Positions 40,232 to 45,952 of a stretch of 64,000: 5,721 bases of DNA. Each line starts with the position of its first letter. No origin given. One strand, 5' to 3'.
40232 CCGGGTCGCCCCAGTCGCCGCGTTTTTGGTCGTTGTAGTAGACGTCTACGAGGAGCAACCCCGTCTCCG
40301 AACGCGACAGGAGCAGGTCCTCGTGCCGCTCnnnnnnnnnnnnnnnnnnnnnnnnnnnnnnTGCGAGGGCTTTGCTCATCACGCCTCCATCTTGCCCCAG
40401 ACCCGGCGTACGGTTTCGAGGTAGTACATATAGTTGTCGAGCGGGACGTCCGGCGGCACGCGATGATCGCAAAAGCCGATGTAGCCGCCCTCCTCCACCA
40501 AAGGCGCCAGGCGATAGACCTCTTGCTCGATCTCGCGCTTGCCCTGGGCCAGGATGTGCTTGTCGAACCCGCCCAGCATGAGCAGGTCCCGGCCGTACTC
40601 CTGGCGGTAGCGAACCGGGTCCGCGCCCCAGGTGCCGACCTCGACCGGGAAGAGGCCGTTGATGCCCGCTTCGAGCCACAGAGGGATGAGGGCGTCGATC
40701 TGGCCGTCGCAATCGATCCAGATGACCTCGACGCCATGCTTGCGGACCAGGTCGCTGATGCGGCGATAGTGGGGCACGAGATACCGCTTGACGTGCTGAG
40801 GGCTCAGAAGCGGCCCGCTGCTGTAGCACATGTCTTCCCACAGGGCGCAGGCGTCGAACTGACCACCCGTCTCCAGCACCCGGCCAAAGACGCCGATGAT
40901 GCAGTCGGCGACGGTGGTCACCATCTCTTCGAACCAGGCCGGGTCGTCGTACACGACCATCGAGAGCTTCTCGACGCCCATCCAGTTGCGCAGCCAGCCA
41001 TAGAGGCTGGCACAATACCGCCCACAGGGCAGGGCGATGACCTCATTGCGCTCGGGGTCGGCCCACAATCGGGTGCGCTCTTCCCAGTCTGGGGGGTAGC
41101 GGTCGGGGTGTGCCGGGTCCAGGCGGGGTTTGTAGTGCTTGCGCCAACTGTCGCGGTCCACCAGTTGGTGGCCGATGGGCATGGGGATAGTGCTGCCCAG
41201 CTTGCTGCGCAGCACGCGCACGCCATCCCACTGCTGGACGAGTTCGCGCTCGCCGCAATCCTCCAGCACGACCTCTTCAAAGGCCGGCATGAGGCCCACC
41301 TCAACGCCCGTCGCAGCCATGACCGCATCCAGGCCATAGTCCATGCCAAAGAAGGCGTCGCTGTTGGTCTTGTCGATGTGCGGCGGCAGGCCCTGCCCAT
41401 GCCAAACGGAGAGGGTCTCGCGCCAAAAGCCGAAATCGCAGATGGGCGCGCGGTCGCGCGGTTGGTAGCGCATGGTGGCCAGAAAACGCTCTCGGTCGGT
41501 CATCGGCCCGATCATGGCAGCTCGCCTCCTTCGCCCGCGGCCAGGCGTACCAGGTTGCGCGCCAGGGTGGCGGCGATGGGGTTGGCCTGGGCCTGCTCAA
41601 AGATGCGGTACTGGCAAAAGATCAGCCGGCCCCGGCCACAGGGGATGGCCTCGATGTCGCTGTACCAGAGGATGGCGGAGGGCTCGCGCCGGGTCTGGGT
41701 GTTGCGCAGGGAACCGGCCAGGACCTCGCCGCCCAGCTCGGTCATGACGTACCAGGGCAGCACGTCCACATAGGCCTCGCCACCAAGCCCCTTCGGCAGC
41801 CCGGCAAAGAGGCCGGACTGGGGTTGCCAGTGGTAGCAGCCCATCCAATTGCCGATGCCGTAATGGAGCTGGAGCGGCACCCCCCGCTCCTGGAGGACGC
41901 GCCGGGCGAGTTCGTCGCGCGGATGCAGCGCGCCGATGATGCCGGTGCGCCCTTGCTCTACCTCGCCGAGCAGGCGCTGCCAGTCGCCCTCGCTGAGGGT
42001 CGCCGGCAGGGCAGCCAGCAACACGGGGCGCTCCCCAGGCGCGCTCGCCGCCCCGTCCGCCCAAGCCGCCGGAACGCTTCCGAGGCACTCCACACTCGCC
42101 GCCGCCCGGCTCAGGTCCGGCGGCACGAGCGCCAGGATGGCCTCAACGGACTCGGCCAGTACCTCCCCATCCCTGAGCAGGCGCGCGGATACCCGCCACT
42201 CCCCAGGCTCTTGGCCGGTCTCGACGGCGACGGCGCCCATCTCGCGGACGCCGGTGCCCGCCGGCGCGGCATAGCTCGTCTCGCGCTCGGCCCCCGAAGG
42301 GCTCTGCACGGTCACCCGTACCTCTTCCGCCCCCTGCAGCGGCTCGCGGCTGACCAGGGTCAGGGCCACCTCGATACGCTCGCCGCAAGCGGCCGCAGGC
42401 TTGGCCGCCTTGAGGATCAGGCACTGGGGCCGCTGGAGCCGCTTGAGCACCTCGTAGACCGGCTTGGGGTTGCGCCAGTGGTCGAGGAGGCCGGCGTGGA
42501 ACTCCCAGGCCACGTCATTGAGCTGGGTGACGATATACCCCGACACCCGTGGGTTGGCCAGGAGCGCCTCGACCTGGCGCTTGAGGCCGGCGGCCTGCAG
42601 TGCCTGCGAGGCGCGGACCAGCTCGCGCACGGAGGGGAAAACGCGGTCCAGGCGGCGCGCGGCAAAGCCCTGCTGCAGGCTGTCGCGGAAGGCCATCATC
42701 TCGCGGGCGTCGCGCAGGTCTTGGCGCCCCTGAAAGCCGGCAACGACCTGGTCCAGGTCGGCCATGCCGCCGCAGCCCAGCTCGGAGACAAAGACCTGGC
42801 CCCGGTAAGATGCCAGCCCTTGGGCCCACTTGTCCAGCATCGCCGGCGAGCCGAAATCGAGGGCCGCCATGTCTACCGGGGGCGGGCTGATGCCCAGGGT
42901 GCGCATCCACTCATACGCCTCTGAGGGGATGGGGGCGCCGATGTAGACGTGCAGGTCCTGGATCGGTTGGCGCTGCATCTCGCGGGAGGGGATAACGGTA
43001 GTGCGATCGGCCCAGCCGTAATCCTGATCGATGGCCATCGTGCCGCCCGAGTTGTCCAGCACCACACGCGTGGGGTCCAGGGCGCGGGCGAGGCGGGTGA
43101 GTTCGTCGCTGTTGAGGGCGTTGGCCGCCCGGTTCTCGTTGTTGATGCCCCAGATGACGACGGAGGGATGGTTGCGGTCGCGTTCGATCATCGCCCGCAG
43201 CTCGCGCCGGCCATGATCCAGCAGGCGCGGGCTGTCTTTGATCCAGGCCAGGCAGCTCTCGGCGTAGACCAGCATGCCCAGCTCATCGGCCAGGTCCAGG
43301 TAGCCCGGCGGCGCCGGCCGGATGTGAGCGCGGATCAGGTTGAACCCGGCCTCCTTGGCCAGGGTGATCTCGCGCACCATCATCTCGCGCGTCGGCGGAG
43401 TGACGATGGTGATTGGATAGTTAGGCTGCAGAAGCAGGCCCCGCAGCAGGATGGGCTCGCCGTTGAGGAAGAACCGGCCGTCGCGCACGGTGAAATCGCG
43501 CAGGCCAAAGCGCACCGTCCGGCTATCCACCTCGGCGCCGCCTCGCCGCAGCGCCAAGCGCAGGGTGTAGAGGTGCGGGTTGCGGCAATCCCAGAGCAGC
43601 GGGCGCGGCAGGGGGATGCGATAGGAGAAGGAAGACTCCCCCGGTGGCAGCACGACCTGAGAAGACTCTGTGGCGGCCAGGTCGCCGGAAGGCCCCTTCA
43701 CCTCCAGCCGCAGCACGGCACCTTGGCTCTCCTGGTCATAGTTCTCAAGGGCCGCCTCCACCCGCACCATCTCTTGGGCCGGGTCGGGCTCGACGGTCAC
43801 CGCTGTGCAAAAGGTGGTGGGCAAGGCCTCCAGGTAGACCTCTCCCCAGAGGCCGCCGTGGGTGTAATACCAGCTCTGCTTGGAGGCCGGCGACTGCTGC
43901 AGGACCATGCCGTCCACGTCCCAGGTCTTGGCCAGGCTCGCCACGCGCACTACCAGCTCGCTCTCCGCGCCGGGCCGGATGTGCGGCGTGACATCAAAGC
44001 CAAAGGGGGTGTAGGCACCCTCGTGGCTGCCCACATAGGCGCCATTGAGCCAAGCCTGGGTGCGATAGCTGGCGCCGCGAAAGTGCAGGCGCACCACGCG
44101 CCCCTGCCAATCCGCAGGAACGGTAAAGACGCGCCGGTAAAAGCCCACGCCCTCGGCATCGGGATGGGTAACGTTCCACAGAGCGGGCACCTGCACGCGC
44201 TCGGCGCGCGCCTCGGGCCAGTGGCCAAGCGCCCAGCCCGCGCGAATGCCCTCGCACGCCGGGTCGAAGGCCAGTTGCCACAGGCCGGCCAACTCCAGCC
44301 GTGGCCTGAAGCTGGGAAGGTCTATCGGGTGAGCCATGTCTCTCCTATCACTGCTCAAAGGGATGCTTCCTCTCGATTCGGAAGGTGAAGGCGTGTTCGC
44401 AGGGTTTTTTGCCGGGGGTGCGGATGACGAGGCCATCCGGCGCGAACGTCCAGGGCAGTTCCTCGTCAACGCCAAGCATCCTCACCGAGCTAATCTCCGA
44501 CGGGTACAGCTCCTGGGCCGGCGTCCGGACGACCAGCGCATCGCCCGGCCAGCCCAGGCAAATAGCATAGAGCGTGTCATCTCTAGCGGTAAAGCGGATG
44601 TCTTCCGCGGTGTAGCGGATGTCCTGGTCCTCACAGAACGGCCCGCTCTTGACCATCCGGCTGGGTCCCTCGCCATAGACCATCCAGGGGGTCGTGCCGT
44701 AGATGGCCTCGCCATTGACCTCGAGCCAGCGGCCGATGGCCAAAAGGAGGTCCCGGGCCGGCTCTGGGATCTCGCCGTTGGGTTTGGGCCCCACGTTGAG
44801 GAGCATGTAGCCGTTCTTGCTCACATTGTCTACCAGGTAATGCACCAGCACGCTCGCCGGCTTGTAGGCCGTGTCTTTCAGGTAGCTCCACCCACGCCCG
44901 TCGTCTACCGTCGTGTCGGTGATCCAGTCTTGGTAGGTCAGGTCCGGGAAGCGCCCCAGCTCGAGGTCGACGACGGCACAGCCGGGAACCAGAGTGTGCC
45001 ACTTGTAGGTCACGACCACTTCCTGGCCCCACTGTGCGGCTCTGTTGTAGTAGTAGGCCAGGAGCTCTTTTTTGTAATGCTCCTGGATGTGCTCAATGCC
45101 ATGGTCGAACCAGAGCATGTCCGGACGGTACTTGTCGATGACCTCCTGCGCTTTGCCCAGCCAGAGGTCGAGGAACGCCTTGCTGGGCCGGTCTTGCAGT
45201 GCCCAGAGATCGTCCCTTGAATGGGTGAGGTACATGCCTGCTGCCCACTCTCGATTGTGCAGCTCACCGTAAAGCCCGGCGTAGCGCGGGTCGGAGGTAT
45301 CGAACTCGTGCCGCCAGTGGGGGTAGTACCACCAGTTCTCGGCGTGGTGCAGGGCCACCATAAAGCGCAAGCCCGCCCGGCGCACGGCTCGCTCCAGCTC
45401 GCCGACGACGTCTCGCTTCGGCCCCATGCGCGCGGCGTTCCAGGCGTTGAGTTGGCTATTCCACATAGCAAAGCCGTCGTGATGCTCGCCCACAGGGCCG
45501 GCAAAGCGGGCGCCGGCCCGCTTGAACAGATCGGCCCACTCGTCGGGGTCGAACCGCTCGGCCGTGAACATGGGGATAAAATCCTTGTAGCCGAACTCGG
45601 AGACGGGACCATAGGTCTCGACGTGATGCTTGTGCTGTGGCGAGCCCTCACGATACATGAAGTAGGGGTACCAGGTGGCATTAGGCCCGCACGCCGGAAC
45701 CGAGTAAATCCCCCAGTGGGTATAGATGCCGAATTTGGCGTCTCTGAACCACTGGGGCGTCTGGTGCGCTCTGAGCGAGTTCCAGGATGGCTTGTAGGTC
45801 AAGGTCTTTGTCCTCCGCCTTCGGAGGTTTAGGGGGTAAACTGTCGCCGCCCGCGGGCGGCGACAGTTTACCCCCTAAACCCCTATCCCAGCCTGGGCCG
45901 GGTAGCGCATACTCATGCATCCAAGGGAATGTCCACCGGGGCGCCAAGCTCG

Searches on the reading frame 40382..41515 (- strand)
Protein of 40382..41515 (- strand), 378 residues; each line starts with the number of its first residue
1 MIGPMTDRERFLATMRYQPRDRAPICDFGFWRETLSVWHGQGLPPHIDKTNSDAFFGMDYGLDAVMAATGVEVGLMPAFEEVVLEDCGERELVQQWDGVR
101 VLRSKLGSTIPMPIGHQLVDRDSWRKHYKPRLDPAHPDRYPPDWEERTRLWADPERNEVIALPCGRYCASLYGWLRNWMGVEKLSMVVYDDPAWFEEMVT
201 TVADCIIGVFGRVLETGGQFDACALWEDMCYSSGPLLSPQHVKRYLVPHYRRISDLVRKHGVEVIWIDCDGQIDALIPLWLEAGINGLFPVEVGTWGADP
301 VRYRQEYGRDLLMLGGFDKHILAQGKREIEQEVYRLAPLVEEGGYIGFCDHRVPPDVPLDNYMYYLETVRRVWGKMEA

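Call 6: search_protein_families(library=pfam, proteins=[window:40382-41515:-])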
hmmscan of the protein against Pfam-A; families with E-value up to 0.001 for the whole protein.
window:40382-41515:- (378 aa): 1 family
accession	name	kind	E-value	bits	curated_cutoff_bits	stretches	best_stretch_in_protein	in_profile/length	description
PF01208.23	URO-D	-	3.2e-15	56.4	23.9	1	180-371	161-345/346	Uroporphyrinogen decarboxylase (URO-D)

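Call 8: search_protein_families(library=ncbifam, proteins=[window:40382-41515:-], max_evalue=0.00001)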
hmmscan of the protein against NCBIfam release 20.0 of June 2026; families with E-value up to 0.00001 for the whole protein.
window:40382-41515:- (378 aa): 0 families

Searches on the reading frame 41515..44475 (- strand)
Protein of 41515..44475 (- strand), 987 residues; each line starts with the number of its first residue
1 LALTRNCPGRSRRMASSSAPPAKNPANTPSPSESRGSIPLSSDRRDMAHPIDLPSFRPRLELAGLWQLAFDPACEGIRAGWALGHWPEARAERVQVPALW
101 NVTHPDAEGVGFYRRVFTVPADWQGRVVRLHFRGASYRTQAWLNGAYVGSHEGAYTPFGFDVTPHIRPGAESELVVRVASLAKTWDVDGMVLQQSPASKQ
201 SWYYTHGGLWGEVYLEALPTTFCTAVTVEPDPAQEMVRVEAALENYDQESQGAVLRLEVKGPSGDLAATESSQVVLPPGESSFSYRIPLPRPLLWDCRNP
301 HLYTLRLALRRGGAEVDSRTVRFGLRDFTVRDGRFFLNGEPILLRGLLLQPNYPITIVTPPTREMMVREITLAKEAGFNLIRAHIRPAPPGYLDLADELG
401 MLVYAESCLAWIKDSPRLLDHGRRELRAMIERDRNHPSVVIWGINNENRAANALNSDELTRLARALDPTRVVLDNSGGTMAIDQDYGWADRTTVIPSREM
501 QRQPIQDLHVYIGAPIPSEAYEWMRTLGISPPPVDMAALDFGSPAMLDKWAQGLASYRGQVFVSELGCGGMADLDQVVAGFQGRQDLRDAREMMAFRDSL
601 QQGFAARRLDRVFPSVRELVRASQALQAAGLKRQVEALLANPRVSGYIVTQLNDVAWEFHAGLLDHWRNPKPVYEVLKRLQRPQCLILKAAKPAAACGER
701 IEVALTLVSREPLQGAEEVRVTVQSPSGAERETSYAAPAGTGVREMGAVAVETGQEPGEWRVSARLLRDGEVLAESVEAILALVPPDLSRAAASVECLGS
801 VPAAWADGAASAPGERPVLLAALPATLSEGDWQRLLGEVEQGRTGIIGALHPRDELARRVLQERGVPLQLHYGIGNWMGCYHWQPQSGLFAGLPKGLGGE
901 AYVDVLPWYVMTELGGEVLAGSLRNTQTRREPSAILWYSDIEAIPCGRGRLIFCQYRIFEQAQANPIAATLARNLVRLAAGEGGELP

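Call 6: search_protein_families(library=pfam, proteins=[window:41515-44475:-])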
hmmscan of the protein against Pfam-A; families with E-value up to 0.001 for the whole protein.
window:41515-44475:- (987 aa): 5 families
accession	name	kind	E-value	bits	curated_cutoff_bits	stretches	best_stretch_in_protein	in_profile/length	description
PF02837.24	Glyco_hydro_2_N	-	7.4e-21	75.2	28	1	62-219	4-169/169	Glycosyl hydrolases family 2, sugar binding domain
PF02836.23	Glyco_hydro_2_C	-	7.7e-18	65.1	21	1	329-474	2-160/302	Glycosyl hydrolases family 2, TIM barrel domain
PF00703.27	Glyco_hydro_2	-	1.5e-13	51.9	23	1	229-326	9-109/109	Glycosyl hydrolases family 2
PF22666.2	Glyco_hydro_2_N2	-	4.1e-07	30.6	27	1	113-181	52-120/167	Glycosyl hydrolase 2 galactose-binding domain-like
PF13364.12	BetaGal_ABD2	-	8.6e-05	23.7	23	1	103-155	29-81/112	Beta-galactosidase second all-beta domain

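Call 66: search_solved_structures(query=window:41515-44475:-, max_evalue=0.00001)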
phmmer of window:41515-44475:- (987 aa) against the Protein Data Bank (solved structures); distinct sequences matched with E-value up to 0.00001: 137 (the best 60 are shown).
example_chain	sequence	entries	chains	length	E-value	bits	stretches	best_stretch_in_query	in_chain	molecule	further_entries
7xyr_A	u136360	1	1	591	2.6e-41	144.6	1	99-479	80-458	Beta-glucuronidase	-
5t98_A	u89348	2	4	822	4.1e-39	137.3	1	108-470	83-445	Glycoside Hydrolase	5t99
9j6n_A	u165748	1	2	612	1.2e-38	135.7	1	19-479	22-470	Beta-D-galactofuranosidase 2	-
9j6m_A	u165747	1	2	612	1.2e-38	135.7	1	19-479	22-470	Beta-D-galactofuranosidase 2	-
9bey_A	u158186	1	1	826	3.4e-36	127.6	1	109-480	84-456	GH2 beta-galactosidase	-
5euv_A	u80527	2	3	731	3.2e-35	124.4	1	112-472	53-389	Beta-D-galactosidase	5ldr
5ldr_A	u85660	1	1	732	3.2e-35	124.4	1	112-472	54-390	Beta-D-galactosidase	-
3gm8_A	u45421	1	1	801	9.9e-35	122.8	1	108-479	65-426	Glycoside hydrolase family 2, candidate beta-glycosidase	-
6ed2_A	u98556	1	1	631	3.8e-34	120.8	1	55-407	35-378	Glycosyl hydrolase family 2, TIM barrel domain protein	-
7sf2_A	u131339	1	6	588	6.3e-34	120.1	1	112-407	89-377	Glycosyl hydrolase family 2, sugar binding domain protein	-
6s6z_A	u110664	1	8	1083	1.2e-33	119.3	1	106-472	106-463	Beta-galactosidase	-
6sd0_A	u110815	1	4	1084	1.2e-33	119.3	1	106-472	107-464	Beta-galactosidase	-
6d8g_A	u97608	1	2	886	2.1e-33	118.4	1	90-448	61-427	Glycosyl hydrolases family 2, sugar binding domain protein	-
5uj6_A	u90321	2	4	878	2.8e-33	118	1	90-448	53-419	Glycosyl hydrolases family 2, sugar binding domain protein | Beta-galactosidase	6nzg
6d50_A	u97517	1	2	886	2.8e-33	118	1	90-448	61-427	Glycosyl hydrolases family 2, sugar binding domain protein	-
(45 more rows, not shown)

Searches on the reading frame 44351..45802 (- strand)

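Call 6: search_protein_families(library=pfam, proteins=[window:44351-45802:-])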
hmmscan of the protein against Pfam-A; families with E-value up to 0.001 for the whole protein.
window:44351-45802:- (484 aa): 2 families
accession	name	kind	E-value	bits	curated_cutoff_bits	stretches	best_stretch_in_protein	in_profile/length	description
PF01120.23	Alpha_L_fucos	-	1.8e-98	330.6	25.2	1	2-365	13-345/345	Alpha-L-fucosidase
PF16757.11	Fucosidase_C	-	2.4e-10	41.3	25.6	1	399-477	6-88/88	Alpha-L-fucosidase C-terminal domain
